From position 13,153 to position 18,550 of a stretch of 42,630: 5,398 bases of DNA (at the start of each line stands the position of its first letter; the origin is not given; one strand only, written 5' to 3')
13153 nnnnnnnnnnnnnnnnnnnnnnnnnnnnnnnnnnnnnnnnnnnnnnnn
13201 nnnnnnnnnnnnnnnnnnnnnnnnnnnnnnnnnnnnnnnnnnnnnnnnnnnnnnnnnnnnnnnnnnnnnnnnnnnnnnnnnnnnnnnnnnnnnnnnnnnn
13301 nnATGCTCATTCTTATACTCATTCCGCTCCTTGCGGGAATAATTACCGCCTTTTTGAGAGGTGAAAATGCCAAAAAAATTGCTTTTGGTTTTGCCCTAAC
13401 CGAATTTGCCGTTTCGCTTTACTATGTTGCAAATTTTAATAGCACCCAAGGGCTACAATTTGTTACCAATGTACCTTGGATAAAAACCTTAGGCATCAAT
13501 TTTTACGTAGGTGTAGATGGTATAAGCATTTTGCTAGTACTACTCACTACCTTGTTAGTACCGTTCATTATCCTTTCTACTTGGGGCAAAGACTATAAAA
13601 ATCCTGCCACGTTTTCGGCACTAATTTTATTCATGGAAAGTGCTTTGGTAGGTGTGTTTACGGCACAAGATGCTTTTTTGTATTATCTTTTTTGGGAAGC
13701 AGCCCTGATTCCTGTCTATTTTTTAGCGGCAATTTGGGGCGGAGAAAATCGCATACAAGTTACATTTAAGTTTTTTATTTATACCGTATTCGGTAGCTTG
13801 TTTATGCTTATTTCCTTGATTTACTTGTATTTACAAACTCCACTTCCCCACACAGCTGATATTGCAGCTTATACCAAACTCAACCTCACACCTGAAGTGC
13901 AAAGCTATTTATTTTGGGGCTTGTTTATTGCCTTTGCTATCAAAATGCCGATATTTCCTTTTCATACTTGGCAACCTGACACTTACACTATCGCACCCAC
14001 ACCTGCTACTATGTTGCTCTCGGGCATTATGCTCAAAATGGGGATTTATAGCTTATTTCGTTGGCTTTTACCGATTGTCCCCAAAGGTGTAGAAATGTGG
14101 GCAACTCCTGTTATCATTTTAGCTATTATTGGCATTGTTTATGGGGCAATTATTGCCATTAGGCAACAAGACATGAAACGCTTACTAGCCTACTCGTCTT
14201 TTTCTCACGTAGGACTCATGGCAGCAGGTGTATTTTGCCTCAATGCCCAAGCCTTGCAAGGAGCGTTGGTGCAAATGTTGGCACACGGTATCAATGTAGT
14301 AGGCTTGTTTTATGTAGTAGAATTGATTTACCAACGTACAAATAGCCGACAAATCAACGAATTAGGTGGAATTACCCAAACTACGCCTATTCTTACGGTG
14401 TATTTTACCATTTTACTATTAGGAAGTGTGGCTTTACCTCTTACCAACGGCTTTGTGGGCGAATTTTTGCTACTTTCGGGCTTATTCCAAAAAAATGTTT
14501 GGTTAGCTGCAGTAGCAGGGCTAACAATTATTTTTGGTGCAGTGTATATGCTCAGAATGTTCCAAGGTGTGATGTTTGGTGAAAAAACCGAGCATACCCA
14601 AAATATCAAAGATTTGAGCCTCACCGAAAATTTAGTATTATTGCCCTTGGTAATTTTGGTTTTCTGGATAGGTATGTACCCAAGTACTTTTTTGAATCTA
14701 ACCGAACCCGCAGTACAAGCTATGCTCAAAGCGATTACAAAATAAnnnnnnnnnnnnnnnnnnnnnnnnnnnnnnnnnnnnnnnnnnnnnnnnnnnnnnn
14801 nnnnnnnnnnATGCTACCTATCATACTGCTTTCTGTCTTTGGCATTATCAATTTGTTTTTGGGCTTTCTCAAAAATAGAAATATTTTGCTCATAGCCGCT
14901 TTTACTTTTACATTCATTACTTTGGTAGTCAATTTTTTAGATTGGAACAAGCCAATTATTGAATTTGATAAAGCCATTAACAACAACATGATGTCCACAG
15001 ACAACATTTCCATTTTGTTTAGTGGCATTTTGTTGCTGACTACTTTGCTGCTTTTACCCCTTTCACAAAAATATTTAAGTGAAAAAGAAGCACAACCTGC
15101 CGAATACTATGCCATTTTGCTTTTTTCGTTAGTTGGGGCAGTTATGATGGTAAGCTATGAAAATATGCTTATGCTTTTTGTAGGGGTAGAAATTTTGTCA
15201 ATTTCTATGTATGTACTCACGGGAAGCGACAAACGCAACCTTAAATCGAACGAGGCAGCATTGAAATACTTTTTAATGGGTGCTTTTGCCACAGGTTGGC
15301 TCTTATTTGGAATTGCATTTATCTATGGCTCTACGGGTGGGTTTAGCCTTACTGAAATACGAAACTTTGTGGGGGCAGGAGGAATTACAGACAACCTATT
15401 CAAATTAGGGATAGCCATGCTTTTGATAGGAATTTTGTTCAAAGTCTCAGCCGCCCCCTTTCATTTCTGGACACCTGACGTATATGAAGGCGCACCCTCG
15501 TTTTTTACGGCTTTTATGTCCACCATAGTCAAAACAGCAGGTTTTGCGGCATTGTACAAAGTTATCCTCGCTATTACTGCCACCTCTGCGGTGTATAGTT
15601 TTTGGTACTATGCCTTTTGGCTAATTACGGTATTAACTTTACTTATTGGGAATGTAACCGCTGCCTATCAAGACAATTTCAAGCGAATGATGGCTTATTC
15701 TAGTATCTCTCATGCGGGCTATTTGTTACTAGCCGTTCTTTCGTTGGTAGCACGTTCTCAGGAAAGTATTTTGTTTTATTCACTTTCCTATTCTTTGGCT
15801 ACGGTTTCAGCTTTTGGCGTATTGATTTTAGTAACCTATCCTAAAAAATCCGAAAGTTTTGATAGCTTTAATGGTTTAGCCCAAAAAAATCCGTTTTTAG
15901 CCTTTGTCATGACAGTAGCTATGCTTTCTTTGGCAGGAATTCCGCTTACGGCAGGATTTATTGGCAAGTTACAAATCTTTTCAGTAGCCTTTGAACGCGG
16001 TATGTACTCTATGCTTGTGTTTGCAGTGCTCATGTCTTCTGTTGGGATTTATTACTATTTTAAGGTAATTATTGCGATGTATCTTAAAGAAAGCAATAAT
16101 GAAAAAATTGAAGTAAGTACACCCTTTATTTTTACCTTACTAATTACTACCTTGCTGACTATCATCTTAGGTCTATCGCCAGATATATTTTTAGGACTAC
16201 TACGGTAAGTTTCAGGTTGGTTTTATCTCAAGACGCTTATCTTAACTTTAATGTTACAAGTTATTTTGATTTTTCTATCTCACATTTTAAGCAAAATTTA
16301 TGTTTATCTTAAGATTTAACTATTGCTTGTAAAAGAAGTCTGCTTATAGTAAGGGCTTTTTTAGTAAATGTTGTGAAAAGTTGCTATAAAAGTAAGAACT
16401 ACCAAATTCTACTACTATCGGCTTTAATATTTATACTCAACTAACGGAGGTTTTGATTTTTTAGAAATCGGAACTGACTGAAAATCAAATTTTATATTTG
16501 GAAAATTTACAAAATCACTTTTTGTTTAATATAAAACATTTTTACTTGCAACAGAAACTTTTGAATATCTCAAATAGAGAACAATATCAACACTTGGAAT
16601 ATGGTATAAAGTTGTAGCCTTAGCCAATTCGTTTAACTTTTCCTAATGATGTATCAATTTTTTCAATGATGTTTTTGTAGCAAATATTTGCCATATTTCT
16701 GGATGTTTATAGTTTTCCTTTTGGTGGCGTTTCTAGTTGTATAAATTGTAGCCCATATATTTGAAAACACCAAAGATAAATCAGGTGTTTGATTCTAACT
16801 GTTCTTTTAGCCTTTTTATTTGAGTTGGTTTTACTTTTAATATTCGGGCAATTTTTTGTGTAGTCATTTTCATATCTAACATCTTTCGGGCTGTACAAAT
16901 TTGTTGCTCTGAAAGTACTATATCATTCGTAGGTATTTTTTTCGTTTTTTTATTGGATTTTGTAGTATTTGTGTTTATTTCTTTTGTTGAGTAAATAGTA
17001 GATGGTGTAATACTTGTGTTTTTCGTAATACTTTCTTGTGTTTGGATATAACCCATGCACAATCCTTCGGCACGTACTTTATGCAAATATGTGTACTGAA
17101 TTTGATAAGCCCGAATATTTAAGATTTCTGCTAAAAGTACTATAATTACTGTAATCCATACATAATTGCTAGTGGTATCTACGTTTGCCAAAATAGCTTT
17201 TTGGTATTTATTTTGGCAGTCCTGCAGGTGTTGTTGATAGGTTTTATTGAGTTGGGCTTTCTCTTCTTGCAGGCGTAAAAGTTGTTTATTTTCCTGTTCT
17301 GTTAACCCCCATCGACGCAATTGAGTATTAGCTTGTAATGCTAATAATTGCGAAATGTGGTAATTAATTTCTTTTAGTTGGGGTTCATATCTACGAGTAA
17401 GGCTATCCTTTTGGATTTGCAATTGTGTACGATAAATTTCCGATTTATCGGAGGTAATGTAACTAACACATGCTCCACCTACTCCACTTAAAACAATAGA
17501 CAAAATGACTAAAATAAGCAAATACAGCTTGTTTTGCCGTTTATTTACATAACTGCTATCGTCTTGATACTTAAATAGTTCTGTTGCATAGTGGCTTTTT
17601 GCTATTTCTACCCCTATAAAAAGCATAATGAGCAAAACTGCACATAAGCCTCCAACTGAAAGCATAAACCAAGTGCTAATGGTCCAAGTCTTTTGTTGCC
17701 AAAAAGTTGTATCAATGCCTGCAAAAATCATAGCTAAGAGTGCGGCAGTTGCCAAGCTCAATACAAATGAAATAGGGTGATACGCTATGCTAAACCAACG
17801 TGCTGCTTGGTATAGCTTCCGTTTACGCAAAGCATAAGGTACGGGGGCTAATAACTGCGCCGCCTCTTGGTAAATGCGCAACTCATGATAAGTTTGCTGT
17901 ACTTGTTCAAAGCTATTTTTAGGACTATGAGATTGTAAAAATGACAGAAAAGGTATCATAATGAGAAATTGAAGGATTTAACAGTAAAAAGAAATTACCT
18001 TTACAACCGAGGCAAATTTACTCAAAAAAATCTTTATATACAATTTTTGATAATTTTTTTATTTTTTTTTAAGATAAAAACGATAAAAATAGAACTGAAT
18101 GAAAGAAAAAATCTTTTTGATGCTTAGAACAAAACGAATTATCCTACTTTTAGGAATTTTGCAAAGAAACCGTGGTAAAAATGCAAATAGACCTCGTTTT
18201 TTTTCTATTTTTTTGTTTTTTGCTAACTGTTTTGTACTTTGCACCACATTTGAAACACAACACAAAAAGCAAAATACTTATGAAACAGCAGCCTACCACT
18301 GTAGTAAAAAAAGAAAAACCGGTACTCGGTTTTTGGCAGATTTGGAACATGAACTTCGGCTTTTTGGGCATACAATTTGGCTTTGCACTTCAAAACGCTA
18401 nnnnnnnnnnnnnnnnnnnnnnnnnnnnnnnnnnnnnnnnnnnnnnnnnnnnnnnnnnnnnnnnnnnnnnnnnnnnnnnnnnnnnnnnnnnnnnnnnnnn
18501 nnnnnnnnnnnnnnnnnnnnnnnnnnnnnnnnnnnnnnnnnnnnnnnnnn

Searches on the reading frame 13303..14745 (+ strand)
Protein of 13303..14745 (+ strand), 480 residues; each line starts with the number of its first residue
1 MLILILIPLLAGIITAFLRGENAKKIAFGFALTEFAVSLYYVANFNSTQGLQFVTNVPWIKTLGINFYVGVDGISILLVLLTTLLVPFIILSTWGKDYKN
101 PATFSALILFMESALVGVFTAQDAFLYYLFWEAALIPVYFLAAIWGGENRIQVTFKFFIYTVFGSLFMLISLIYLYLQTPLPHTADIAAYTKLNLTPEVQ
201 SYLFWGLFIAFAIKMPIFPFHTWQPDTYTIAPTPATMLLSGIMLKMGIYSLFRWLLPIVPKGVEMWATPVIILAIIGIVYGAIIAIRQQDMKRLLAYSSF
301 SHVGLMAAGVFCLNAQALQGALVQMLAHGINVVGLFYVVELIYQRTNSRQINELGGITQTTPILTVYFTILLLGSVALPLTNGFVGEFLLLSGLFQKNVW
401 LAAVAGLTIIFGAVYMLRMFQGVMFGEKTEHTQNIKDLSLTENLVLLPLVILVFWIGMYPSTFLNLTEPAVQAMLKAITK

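Call 5: search_protein_families(library=ncbifam, proteins=[window:13303-14745:+], max_evalue=0.01)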
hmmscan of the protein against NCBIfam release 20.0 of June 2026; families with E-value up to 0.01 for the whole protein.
window:13303-14745:+ (480 aa): 72 families (the best 25 are shown)
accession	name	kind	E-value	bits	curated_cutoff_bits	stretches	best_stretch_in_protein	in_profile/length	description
TIGR01972.1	NDH_I_M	subfamily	1e-156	522.5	263.8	1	3-477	3-485/486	NADH-quinone oxidoreductase subunit M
NF004500.0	PRK05846.1-4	equivalog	2.7e-136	455.3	550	1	3-479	9-507/525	NADH-quinone oxidoreductase subunit M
NF004505.0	PRK05846.2-5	equivalog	4.3e-132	441.4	700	1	3-479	7-486/508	NADH-quinone oxidoreductase subunit M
NF004499.0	PRK05846.1-3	equivalog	1.8e-130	436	585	1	3-477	9-487/502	NADH-quinone oxidoreductase subunit M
NF004501.0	PRK05846.1-5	subfamily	1.5e-127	426.3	598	1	3-479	9-488/492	NADH-quinone oxidoreductase subunit M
NF004506.0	PRK05846.2-6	equivalog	2.3e-112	376.9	789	1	33-475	47-490/493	NADH-quinone oxidoreductase subunit M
NF009212.0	PRK12561.1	subfamily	3.6e-101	339.5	645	1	3-477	11-498/531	NAD(P)H-quinone oxidoreductase subunit 4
NF004498.0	PRK05846.1-1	equivalog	6.1e-97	325.5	614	1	3-476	5-498/509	NADH-quinone oxidoreductase subunit M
NF002713.0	PRK02546.1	subfamily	1.1e-92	311.2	827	1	3-476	13-500/533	NAD(P)H-quinone oxidoreductase subunit 4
NF004504.0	PRK05846.2-3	equivalog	2.8e-90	303.8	785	1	9-466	27-485/499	NADH-quinone oxidoreductase subunit M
NF005060.0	PRK06473.1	equivalog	6.3e-86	289.1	747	1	3-477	4-484/500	NADH-quinone oxidoreductase subunit M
NF005611.0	PRK07363.1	equivalog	2.2e-77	260.7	764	1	3-479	4-486/501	NADH-quinone oxidoreductase subunit M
NF004503.0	PRK05846.2-2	subfamily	2.8e-68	231.3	720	1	2-465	3-480/490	NADH-quinone oxidoreductase subunit M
NF004502.0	PRK05846.2-1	equivalog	1.7e-67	228.3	791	1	62-463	81-486/500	NADH-quinone oxidoreductase subunit M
NF006419.0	PRK08668.1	equivalog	4.1e-55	187.7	617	1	2-469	5-476/613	NADH dehydrogenase subunit M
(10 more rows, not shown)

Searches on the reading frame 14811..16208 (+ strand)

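Call 5: search_protein_families(library=ncbifam, proteins=[window:14811-16208:+], max_evalue=0.01)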
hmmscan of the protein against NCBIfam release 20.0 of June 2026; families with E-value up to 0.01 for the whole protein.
window:14811-16208:+ (465 aa): 68 families (the best 25 are shown)
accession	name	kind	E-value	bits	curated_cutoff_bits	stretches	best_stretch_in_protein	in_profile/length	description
TIGR01770.1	NDH_I_N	subfamily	1.7e-121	406.5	332.6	1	1-460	4-471/472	NADH-quinone oxidoreductase subunit NuoN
NF004441.0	PRK05777.1-4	equivalog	1.7e-109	366.8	477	1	90-463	138-515/524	NADH-quinone oxidoreductase subunit NuoN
NF004442.0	PRK05777.1-5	equivalog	2.8e-104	349.8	523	1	5-461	15-471/483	NADH-quinone oxidoreductase subunit NuoN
NF004440.0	PRK05777.1-3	equivalog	1.5e-92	311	519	1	2-453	12-458/477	NADH-quinone oxidoreductase subunit NuoN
NF004446.0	PRK05777.2-4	equivalog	2.9e-91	307.1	590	1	9-462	26-489/502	NADH-quinone oxidoreductase subunit NuoN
NF004439.0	PRK05777.1-1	equivalog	1.1e-84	285.1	531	1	2-464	12-478/485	NADH-quinone oxidoreductase subunit NuoN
NF002701.0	PRK02504.1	equivalog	3e-84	283.3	569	1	15-431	33-441/513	NAD(P)H-quinone oxidoreductase subunit N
NF004444.0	PRK05777.2-2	equivalog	4.5e-76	256.9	496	1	2-441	18-464/496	NADH-quinone oxidoreductase subunit NuoN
NF004445.0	PRK05777.2-3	equivalog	6.9e-74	249.5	408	1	1-460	10-466/475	NADH-quinone oxidoreductase subunit NuoN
NF004443.0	PRK05777.2-1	equivalog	5.5e-73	246.8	626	1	11-459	28-483/506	NADH-quinone oxidoreductase subunit NuoN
NF004447.0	PRK05777.2-5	equivalog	8.8e-56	189.9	547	1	2-451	5-446/458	NADH-quinone oxidoreductase subunit NuoN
NF004448.0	PRK05777.2-6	equivalog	4e-54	184.4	869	1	2-428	19-446/492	NADH-quinone oxidoreductase subunit NuoN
NF006241.0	PRK08377.1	equivalog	6e-52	177.3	645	1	43-463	53-469/494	NADH dehydrogenase subunit N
NF006419.0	PRK08668.1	equivalog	2.6e-49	168.5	617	1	6-462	9-472/613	NADH dehydrogenase subunit M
NF006240.0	PRK08376.1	subfamily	9.4e-43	146.9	662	1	63-459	88-494/521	putative monovalent cation/H+ antiporter subunit D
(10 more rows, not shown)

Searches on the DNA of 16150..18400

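Call 75: search_rna_families(source=window, start=16150, end=18400, threshold=evalue, max_evalue=1)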
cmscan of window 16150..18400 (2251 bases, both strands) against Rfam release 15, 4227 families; matches with E-value up to 1: 1.
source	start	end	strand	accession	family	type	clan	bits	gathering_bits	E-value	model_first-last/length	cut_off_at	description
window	18213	18277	-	RF03813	MIR8041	Gene; miRNA;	-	23.3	80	0.14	1-71/71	no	MIR8041 microRNA precursor family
